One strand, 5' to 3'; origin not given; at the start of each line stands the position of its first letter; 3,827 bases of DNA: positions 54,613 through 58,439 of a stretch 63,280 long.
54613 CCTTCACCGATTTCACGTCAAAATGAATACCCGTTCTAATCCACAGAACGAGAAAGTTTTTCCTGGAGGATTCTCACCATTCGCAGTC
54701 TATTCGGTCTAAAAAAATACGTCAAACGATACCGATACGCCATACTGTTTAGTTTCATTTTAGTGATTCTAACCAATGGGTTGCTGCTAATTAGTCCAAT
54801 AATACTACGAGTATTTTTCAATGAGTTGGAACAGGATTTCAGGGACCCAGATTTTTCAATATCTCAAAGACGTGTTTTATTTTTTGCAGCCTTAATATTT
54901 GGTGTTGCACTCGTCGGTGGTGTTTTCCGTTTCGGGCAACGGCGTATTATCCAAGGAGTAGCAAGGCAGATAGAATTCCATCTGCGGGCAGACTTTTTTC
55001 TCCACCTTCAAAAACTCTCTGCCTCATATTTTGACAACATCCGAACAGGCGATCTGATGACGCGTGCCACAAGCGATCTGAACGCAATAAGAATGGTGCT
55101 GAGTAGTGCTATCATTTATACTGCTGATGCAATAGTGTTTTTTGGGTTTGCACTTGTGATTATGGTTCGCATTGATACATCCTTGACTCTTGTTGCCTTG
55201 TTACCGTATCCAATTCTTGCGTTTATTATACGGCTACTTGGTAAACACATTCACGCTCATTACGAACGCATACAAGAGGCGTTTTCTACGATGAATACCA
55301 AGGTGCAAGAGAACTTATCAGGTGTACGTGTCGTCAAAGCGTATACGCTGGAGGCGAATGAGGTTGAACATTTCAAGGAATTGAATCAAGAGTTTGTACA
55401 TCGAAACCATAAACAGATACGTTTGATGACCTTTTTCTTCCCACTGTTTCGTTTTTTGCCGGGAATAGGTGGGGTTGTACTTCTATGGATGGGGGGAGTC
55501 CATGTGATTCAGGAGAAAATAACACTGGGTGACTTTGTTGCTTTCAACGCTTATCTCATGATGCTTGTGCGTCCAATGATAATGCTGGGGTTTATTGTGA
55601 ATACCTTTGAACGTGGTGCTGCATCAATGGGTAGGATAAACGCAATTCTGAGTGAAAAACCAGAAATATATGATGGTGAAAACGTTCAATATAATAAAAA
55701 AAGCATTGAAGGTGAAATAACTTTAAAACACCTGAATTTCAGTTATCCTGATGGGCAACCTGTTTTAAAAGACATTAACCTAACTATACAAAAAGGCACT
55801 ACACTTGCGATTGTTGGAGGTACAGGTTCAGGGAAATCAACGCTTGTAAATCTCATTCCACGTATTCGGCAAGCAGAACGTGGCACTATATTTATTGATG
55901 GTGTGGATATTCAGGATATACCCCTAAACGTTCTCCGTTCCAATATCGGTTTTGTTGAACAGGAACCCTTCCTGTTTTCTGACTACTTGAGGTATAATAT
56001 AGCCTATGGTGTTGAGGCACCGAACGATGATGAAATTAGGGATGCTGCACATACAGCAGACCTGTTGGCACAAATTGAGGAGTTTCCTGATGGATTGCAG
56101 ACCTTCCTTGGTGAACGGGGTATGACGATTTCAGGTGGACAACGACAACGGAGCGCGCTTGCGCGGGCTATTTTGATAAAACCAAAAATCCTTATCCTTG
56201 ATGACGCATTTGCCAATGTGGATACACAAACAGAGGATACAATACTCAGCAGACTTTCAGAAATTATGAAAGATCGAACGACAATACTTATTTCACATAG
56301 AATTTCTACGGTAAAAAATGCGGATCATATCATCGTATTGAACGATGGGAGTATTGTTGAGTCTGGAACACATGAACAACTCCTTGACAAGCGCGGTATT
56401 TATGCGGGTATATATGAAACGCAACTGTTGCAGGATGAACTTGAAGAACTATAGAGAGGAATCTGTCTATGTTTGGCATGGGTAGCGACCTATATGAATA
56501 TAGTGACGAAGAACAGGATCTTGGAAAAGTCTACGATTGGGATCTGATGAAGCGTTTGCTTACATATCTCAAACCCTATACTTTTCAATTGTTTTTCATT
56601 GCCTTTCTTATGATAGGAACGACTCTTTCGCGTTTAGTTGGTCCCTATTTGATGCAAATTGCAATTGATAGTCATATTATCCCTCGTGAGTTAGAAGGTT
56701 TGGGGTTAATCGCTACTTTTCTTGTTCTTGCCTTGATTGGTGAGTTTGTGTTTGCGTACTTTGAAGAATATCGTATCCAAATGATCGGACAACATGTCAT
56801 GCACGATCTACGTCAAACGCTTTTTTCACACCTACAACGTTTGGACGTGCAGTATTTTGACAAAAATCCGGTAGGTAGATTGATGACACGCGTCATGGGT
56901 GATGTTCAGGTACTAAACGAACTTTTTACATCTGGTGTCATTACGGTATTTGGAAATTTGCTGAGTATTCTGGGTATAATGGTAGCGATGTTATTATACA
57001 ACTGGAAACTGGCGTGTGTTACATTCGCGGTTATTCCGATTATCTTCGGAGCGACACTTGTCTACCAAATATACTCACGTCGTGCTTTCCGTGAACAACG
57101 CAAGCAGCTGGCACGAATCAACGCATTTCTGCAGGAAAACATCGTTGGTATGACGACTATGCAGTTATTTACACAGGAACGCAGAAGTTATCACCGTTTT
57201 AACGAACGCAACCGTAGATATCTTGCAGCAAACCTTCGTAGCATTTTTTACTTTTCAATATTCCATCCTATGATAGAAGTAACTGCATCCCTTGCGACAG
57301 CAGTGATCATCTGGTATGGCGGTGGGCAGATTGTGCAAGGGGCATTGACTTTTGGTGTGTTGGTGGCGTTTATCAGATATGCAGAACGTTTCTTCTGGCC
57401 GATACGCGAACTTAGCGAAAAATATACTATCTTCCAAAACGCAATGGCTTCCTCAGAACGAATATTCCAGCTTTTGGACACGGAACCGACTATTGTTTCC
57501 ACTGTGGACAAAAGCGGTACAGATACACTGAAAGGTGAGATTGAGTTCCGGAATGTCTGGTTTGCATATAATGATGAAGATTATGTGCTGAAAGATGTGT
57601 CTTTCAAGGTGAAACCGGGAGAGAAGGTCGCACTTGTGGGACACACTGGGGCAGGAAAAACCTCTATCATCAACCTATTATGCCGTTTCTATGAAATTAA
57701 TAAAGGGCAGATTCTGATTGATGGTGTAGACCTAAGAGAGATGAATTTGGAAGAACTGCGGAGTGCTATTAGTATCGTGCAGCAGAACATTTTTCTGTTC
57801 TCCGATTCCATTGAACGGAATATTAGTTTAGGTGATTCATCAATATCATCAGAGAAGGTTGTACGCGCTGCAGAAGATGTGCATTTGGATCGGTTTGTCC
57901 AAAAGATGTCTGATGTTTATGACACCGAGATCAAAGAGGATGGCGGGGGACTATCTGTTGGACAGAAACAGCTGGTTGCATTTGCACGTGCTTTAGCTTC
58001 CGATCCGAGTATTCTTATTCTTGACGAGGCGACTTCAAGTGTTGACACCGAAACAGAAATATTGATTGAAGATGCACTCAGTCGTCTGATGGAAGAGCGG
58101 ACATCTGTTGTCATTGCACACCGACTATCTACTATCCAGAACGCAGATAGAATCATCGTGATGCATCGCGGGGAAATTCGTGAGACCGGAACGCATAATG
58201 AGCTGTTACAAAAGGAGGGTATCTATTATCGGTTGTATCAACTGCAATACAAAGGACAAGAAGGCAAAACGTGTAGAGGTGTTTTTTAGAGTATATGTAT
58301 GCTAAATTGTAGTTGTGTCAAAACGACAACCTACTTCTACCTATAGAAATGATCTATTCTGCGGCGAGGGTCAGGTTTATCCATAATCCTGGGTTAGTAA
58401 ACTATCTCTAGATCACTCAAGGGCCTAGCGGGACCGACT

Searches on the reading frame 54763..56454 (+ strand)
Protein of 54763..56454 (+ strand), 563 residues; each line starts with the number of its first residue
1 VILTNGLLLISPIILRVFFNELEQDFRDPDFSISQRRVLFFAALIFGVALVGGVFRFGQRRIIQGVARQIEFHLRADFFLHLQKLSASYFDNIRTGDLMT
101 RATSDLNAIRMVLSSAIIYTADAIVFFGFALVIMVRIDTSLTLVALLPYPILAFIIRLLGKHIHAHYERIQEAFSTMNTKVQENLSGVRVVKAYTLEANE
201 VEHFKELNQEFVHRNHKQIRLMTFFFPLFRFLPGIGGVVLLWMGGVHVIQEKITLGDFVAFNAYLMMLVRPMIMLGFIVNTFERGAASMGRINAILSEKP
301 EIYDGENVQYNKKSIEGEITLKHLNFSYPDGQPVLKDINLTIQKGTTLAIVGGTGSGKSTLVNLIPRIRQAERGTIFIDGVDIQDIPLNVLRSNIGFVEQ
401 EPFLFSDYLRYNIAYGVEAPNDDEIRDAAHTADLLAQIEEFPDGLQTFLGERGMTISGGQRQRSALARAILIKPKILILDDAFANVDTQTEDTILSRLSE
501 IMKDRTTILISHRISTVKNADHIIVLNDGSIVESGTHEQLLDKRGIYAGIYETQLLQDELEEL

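Call 28: search_protein_families(library=pfam, proteins=[window:54763-56454:+], max_evalue=0.001)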
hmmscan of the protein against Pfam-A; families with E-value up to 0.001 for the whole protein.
window:54763-56454:+ (563 aa): 3 families
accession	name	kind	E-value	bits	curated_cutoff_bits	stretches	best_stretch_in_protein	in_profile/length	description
PF00664.28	ABC_membrane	-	4.3e-44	151.7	28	1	2-272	9-274/274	ABC transporter transmembrane region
PF00005.33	ABC_tran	-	4.3e-30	105.5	25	1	335-483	1-136/137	ABC transporter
PF02463.25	SMC_N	-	0.00017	21.5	40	0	455-525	136-210/220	RecF/RecN/SMC N terminal domain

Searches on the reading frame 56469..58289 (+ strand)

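Call 28: search_protein_families(library=pfam, proteins=[window:56469-58289:+], max_evalue=0.001)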
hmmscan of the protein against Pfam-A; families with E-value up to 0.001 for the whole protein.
window:56469-58289:+ (606 aa): 4 families
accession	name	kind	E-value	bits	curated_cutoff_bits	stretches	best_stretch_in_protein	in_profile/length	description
PF00664.28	ABC_membrane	-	3.6e-55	188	28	1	41-311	1-273/274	ABC transporter transmembrane region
PF00005.33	ABC_tran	-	1.5e-32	113.5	25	1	374-523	1-137/137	ABC transporter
PF02463.25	SMC_N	-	1.5e-05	25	40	1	401-566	97-212/220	RecF/RecN/SMC N terminal domain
PF00004.35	AAA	-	0.00085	20.2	21.2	0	388-549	2-107/131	ATPase family associated with various cellular activities (AAA)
